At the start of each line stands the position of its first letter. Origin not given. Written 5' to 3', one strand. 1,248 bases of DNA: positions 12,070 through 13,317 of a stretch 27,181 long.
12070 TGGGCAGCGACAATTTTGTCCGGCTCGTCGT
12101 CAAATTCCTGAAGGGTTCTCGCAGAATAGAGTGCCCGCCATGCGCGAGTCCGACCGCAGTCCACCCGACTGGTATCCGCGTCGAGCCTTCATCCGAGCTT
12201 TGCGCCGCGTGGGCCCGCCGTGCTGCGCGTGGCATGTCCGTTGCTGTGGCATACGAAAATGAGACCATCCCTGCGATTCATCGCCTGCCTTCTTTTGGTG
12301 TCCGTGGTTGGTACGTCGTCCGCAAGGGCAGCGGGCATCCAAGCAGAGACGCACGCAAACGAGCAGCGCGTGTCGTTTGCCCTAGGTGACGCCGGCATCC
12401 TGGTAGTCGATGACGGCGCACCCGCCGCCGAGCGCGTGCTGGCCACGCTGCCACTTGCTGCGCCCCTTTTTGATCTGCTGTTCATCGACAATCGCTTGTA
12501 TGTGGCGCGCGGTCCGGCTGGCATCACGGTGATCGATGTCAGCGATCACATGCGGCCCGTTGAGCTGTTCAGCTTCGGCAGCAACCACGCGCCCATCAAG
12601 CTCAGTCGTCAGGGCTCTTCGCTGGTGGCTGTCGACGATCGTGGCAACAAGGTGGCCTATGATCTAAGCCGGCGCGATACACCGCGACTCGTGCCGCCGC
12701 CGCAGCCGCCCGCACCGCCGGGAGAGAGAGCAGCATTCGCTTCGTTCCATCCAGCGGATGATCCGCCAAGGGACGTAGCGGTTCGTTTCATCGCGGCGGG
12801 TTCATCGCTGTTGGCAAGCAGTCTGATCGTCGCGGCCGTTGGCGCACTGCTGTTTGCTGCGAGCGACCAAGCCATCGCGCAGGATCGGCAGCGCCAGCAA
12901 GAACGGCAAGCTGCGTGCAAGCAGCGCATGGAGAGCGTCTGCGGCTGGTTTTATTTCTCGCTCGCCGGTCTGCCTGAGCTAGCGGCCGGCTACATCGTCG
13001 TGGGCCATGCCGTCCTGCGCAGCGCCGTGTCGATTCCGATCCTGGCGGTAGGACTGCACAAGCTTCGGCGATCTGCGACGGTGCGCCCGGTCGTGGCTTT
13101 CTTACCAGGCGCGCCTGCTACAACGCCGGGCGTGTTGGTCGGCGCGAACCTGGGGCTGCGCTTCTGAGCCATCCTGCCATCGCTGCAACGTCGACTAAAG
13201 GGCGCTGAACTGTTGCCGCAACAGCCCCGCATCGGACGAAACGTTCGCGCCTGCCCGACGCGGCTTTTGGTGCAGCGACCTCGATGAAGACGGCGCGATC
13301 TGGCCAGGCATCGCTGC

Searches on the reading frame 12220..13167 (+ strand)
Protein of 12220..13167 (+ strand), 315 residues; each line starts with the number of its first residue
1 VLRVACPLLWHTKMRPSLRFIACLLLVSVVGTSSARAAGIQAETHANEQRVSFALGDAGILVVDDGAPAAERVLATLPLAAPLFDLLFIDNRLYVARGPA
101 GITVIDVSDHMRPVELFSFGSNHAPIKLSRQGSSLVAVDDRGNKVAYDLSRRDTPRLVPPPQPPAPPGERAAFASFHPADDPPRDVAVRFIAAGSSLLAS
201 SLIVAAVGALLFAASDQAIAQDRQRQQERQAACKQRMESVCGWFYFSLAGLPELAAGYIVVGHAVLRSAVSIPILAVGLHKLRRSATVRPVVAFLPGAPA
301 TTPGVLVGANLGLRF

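Call 27: search_protein_families(library=pfam, proteins=[window:12220-13167:+], max_evalue=0.01)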
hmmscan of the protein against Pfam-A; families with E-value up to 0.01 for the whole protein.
window:12220-13167:+ (315 aa): 0 families

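Call 76: search_protein_families(library=pfam, proteins=[window:12259-13167:+], max_evalue=5)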
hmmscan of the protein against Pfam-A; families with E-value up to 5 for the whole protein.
window:12259-13167:+ (302 aa): 2 families
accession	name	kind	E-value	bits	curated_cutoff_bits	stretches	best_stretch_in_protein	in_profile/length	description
PF08309.17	LVIVD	-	0.02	14.7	20.2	1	80-106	14-40/42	LVIVD repeat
PF07947.19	YhhN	-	0.052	13.7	25.6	1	184-215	129-160/182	YhhN family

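Call 97: list_cluster_members(proteins=[window:12259-13167:+, window:22889-24310:-, P0196])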
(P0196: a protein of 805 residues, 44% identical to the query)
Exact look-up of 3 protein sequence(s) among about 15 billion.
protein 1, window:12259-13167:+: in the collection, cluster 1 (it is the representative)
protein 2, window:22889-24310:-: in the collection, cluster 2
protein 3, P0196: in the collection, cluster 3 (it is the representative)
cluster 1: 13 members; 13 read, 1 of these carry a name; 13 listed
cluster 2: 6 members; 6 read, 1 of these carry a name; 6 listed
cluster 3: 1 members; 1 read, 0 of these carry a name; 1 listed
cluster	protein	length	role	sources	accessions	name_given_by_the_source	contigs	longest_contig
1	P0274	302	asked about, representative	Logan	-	-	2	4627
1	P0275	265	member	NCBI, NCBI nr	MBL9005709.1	MAG: hypothetical protein JNJ46_15745 [Myxococcales bacterium] | hypothetical protein [Myxococcales bacterium]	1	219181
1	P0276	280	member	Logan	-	-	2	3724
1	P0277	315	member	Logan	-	-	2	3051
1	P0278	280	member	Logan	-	-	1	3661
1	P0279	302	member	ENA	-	-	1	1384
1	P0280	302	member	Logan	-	-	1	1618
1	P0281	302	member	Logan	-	-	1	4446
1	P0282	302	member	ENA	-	-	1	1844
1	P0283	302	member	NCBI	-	-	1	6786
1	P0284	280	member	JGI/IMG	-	-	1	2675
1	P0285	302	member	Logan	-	-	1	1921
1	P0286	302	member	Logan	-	-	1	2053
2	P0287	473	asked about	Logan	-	-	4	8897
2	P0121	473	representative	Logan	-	-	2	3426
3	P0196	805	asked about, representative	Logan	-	-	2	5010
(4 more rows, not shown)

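Call 101: search_protein_representatives(protein=window:12259-13167:+)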
Query: 302 residues. Proteins with E-value up to 0.001 (for the whole library): 4671; up to 1e-10: 519; up to 1e-30: 6. The best 150 are listed.
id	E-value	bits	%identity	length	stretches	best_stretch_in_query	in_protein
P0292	5.7e-119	413.0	69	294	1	8-302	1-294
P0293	9.2e-50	185.9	48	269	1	33-302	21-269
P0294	2.1e-34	135.6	38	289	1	28-301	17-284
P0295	3.6e-33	131.5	28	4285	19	37-196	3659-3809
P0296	1.1e-31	126.6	39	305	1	27-302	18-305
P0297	5.2e-31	124.4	31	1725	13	20-142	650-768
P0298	2.4e-29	118.9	43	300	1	20-268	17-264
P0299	4.1e-29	118.2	29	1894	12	41-145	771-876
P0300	1.3e-27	113.2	31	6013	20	43-122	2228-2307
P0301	5.5e-27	111.2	36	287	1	16-286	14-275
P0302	6.5e-26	107.7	30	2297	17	30-102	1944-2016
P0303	8.8e-26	107.3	26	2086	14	40-111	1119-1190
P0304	3.4e-25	105.3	36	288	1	5-292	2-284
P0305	1.4e-24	103.3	29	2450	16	40-109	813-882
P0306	1.7e-24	103.0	31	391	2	26-148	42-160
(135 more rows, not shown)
